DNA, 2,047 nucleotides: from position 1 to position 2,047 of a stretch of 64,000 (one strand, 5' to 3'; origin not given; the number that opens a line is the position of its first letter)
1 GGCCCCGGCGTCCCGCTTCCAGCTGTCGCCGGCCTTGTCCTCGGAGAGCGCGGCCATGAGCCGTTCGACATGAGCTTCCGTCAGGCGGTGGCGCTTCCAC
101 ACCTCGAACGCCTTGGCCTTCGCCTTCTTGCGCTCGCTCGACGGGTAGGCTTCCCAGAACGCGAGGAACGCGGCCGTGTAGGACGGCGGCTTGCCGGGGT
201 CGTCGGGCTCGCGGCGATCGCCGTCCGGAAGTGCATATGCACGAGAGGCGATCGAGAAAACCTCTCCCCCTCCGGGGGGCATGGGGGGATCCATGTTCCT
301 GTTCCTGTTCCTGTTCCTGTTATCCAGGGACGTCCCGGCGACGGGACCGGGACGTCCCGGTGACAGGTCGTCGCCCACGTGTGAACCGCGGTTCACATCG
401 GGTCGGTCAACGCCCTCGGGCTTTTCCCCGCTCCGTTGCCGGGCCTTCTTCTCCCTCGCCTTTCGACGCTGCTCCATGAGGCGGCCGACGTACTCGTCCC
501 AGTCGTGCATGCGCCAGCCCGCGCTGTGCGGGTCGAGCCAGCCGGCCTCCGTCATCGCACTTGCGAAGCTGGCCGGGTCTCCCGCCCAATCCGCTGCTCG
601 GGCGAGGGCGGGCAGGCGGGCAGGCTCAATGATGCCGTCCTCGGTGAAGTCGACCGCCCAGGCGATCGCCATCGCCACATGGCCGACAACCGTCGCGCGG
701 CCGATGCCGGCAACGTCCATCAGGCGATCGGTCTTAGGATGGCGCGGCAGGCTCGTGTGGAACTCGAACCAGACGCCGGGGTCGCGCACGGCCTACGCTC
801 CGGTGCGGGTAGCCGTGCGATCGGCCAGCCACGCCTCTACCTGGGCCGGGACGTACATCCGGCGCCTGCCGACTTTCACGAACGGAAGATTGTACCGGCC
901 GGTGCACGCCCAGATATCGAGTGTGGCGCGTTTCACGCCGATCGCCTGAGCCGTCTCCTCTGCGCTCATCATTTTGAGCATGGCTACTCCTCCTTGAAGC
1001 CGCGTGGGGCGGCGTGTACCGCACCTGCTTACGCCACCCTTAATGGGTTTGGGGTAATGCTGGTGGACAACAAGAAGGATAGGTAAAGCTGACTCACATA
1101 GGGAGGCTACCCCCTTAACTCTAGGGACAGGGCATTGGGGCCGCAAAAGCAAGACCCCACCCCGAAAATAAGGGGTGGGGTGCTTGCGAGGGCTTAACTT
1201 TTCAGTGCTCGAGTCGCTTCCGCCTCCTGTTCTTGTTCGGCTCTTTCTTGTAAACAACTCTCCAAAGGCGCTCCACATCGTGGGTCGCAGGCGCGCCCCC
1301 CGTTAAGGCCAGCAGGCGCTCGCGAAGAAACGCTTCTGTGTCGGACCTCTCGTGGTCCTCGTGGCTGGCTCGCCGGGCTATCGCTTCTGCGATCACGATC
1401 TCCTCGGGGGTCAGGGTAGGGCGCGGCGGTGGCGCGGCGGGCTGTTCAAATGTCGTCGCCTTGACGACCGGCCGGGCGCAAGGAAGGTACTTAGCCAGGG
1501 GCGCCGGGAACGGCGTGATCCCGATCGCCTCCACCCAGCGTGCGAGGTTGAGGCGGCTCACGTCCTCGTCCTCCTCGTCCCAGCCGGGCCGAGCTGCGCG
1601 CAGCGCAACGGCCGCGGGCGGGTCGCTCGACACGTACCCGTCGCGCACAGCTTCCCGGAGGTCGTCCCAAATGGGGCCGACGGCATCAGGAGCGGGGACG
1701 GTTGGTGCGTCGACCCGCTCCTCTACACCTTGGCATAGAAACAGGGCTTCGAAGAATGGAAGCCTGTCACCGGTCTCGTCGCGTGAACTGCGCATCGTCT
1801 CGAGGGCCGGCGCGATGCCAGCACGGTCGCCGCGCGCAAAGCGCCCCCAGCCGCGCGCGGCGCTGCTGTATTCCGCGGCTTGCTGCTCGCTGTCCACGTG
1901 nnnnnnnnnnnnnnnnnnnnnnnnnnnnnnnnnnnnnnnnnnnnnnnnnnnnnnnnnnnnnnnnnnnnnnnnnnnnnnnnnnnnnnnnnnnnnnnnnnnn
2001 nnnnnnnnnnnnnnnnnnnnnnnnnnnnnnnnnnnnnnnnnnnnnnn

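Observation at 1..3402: Boundary of a tRNA-targeting integrative element (P4-type Int + AlpA/Xis) ending at a tRNA 3' fragment and its native terminator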

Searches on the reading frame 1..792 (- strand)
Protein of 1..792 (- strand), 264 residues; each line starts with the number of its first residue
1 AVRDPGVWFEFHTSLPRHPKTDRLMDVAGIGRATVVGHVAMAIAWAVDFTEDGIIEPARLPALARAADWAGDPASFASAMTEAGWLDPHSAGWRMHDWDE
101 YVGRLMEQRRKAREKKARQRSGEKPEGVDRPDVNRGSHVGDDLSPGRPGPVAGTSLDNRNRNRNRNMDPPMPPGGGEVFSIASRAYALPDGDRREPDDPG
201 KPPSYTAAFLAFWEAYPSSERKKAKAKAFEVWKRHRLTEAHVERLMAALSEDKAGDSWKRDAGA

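Call 8: search_protein_families(library=pfam, proteins=[window:1-792:-], max_evalue=0.01)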
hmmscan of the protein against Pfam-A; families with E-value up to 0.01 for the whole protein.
window:1-792:- (264 aa): 0 families

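Call 9: search_protein_families(library=phrogs, proteins=[window:1-792:-], max_evalue=0.01)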
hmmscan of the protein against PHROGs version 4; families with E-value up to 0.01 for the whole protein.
window:1-792:- (264 aa): 7 families
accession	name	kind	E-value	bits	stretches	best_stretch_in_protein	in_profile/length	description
phrog_9474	-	DNA, RNA and nucleotide metabolism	1.8e-37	130.4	1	7-262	2-229/288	replication initiation protein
phrog_3926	-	DNA, RNA and nucleotide metabolism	2.4e-12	48.2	1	6-122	4-109/312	replication initiation protein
phrog_2509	-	DNA, RNA and nucleotide metabolism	6.8e-11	43.2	1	6-127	3-120/277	replication initiation protein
phrog_2447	-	DNA, RNA and nucleotide metabolism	5.6e-10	40.7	1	8-173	5-156/295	replication initiation protein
phrog_270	-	DNA, RNA and nucleotide metabolism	3.1e-05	24.5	1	155-261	138-228/383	replication initiation protein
phrog_16304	-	unknown function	0.0038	18.2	1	203-254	141-189/244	-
phrog_9327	-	DNA, RNA and nucleotide metabolism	0.0087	16.7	0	200-261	165-222/276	primosomal protein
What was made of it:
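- Checked: Rep-like ORF 1-789(-) runs off the left edge (phrog_9474, E 1.8e-37; call 9).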

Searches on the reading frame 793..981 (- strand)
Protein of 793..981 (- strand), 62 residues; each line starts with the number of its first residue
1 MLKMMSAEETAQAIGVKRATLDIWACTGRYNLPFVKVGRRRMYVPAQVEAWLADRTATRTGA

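Call 8: search_protein_families(library=pfam, proteins=[window:793-981:-], max_evalue=0.01)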
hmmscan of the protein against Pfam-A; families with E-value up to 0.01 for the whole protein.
window:793-981:- (62 aa): 2 families
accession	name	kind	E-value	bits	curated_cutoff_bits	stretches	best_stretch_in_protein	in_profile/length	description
PF12728.13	HTH_17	-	5.6e-06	27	27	1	4-55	1-50/51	Helix-turn-helix domain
PF13411.12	MerR_1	-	0.0079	16.7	21.6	1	5-49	1-44/69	MerR HTH family regulatory protein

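Call 9: search_protein_families(library=phrogs, proteins=[window:793-981:-], max_evalue=0.01)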
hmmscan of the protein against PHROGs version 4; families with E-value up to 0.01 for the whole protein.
window:793-981:- (62 aa): 6 families
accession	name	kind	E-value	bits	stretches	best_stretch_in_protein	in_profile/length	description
phrog_66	-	integration and excision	5e-08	34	1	2-60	91-148/412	excisionase and transcriptional regulator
phrog_597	-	DNA, RNA and nucleotide metabolism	1.1e-07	33.1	1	3-57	111-166/200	DNA binding protein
phrog_7338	-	unknown function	1.1e-05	26.7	1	3-58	29-83/87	-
phrog_1864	-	unknown function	0.00015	22.6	1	2-55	18-69/73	-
phrog_57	-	head and packaging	0.00026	21.9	1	3-58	11-65/199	terminase small subunit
phrog_15534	-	DNA, RNA and nucleotide metabolism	0.0071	17.9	1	3-53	42-89/93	HTH DNA binding protein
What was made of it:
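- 793..981 (-): AlpA-like HTH_17 protein of 62 aa. It is the candidate excisionase or regulator. Pfam HTH_17 E 5.6e-6, at the gathering score; phrog_66 E 5e-8 (calls 8, 9).
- Checked: HTH_17 / AlpA-like gene of 62 aa at 793-981(-): Pfam E 5.6e-6, phrog_66 'excisionase and transcriptional regulator' E 5e-8 (calls 8, 9).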

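Call 27: find_encoding_contigs(protein=window:793-981:-, flank=10000, max_places=10)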
Protein window:793-981:- (62 aa): 2 contigs read that carry it; 1 place shown.
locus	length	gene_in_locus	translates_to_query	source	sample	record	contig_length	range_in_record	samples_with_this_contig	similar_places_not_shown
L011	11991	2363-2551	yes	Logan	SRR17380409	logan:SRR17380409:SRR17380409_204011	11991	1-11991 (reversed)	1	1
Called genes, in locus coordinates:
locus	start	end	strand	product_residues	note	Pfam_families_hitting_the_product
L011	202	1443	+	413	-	PF13356:Arm-DNA-bind_3, PF00589:Phage_integrase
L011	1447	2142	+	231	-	-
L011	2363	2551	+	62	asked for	PF12728:HTH_17 (weak)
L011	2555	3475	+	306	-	-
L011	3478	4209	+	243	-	PF01695:IstB_IS21, PF00004:AAA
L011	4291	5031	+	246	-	PF02498:Bro-N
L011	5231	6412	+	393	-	-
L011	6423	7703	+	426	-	-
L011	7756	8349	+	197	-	PF03592:Terminase_2 (weak)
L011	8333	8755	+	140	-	-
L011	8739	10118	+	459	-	PF00583:Acetyltransf_1, PF13508:Acetyltransf_7 (weak)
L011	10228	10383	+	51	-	-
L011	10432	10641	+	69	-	-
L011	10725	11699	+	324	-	-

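Call 67: search_protein_families(library=pfam, proteins=[L011:5231-6412:+, L011:6423-7703:+, L011:7756-8349:+, L011:8333-8755:+, L011:8739-10118:+, L011:10725-11699:+, L011:2555-3475:+], max_evalue=1)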
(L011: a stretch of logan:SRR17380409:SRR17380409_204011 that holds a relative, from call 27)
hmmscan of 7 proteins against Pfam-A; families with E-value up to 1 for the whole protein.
L011:5231-6412:+ (393 aa): 0 families

L011:6423-7703:+ (426 aa): 1 family
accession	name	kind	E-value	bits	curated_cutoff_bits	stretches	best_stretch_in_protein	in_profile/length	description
PF08291.16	Peptidase_M15_3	-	0.0071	16.9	23.2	1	304-372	34-106/108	Peptidase M15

L011:7756-8349:+ (197 aa): 4 families
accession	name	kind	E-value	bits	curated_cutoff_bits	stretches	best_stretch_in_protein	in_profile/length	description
PF03592.21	Terminase_2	-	4.1e-06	27.9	26.1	1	64-156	52-134/141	Terminase small subunit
PF08281.18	Sigma70_r4_2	-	0.0046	17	25.7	1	11-39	22-50/54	Sigma-70, region 4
PF24462.1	Ig_F54D1_6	-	0.098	13.1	29.3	1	84-124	49-89/95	F54D1.6, Ig-like domain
PF09106.17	SelB-wing_2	-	0.16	12.5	22.3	0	40-72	14-46/57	Elongation factor SelB, winged helix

L011:8333-8755:+ (140 aa): 0 families

L011:8739-10118:+ (459 aa): 5 families
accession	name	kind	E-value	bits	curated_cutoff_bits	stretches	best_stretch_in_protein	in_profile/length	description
PF00583.31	Acetyltransf_1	-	7.8e-08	33.1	20.7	1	353-407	31-86/116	Acetyltransferase (GNAT) family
PF13508.13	Acetyltransf_7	-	1.3e-07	32.4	27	1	354-409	2-61/84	Acetyltransferase (GNAT) domain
PF13673.13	Acetyltransf_10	-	0.0071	16.8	23.6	1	354-408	30-79/128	Acetyltransferase (GNAT) domain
PF13880.12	Acetyltransf_13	-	0.0082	16.4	22.8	1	388-407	12-31/69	ESCO1/2 acetyl-transferase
PF14542.12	Acetyltransf_CG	-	0.12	13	30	1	361-405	5-49/80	GCN5-related N-acetyl-transferase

L011:10725-11699:+ (324 aa): 0 families

L011:2555-3475:+ (306 aa): 0 families

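Call 70: search_dna_similar(query=L011:2555-3475:+, collection=phages, mode=protein, max_rows=10)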
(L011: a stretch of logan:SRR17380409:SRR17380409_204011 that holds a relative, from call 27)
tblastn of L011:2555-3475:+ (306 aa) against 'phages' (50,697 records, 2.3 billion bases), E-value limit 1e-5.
Records with a match: 62; places in all: 62; records where one place covers at least 80% of the query: 0.
Best place of each record, by identity: <60% 62.
By first word of the organism name: Acinetobacter 38; Pseudomonas 13; Bacteriophage 6; Paenibacillus 2; Faecalibacterium 2; Phage 1.
By host as written in the record: Acinetobacter baumannii 16; - 13; Acinetobacter sp. 4; Acinetobacter baumannii 703 3; Acinetobacter baumannii 1971 3; Paenibacillus larvae NRRL 2605 2; Pseudomonas aeruginosa 2; Pseudomonas syringae pv. actinidiae K7#8 2; and 15 more.
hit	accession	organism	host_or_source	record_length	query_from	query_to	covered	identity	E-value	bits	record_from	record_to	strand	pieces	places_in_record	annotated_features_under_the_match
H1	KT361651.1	Paenibacillus phage Harrison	Paenibacillus larvae NRRL 2605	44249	7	137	43%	36.3%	3e-9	64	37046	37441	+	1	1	primosome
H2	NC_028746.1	Paenibacillus phage Harrison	Paenibacillus larvae NRRL 2605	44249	7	137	43%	36.3%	3e-9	64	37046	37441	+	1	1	replication initiation protein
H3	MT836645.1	Bacteriophage sp.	human fecal samples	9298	206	303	32%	34.7%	9e-10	66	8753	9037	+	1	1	record has no annotation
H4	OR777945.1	Phage nd4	-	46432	206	303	32%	34.7%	1e-9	65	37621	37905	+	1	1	hypothetical protein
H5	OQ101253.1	Acinetobacter phage Aclw_9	Acinetobacter baumannii 703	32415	204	302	32%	33.0%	2e-10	67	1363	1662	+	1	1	record has no annotation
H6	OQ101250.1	Acinetobacter phage Acba_1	Acinetobacter baumannii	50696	204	302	32%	33.0%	2e-10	67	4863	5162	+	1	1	hypothetical protein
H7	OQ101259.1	Acinetobacter phage Acba_18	Acinetobacter baumannii 703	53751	204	302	32%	33.0%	2e-10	67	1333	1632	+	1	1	record has no annotation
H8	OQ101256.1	Acinetobacter phage Acba_14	Acinetobacter baumannii 1971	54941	204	302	32%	33.0%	2e-10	67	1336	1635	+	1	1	hypothetical protein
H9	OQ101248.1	Acinetobacter phage Acba_3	Acinetobacter baumannii 1971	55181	204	302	32%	33.0%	2e-10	67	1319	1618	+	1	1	hypothetical protein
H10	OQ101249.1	Acinetobacter phage Acba_4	Acinetobacter baumannii 1971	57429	204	302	32%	33.0%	2e-10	67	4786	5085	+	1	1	replication protein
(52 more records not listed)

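Call 74: find_related_loci(query=L011:2555-3475:+, collection=viral_contigs, flank=10000)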
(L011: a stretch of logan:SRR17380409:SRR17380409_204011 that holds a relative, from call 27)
Query L011:2555-3475:+ (306 aa) in viral_contigs; peptide patterns used: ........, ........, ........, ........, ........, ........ (x = any residue, [..] = any of these).
3 stretches matched a pattern, but none encodes a relative of the query by tblastn (E <= 1e-3).
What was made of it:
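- Tried and rejected: The Rep search in viral contigs found nothing (call 74).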

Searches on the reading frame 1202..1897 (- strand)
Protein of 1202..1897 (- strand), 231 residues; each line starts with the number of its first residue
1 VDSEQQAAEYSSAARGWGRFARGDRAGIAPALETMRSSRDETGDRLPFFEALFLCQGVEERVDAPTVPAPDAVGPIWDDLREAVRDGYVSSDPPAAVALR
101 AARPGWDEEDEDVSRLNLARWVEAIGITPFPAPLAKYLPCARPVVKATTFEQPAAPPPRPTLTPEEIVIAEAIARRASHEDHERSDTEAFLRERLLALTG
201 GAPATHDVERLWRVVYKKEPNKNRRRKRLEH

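Call 8: search_protein_families(library=pfam, proteins=[window:1202-1897:-], max_evalue=0.01)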
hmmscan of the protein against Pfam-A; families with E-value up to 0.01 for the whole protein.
window:1202-1897:- (231 aa): 0 families

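Call 9: search_protein_families(library=phrogs, proteins=[window:1202-1897:-], max_evalue=0.01)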
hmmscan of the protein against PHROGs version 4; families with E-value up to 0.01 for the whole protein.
window:1202-1897:- (231 aa): 0 families

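Call 26: list_cluster_members(proteins=[P0001, window:1202-1897:-, window:793-981:-, window:3475-4035:-])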
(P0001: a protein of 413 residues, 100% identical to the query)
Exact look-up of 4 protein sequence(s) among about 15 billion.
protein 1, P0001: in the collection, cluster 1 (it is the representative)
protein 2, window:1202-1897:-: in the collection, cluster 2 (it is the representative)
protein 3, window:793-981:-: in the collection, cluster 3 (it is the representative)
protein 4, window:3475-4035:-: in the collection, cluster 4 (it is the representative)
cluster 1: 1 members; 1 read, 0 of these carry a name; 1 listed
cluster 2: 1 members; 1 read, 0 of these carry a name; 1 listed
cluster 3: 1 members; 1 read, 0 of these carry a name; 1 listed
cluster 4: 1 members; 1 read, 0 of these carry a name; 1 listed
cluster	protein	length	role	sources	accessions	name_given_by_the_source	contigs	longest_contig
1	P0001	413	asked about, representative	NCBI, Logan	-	-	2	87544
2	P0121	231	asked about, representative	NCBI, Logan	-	-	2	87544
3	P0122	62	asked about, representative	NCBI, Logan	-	-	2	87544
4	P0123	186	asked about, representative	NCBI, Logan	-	-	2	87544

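Call 67: search_protein_families(library=pfam, proteins=[window:1202-1897:-], max_evalue=1)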
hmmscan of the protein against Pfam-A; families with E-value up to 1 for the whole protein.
window:1202-1897:- (231 aa): 1 family
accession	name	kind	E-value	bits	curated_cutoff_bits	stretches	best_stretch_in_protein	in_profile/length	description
PF20204.3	DUF6566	-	0.096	13.3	26.7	1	69-87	42-60/78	Domain of unknown function (DUF6566)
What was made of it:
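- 1202..1897 (-): Unknown 231-aa gene, placed 3 nt after the integrase stop. No Pfam or PHROG family (calls 8, 9, 67).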
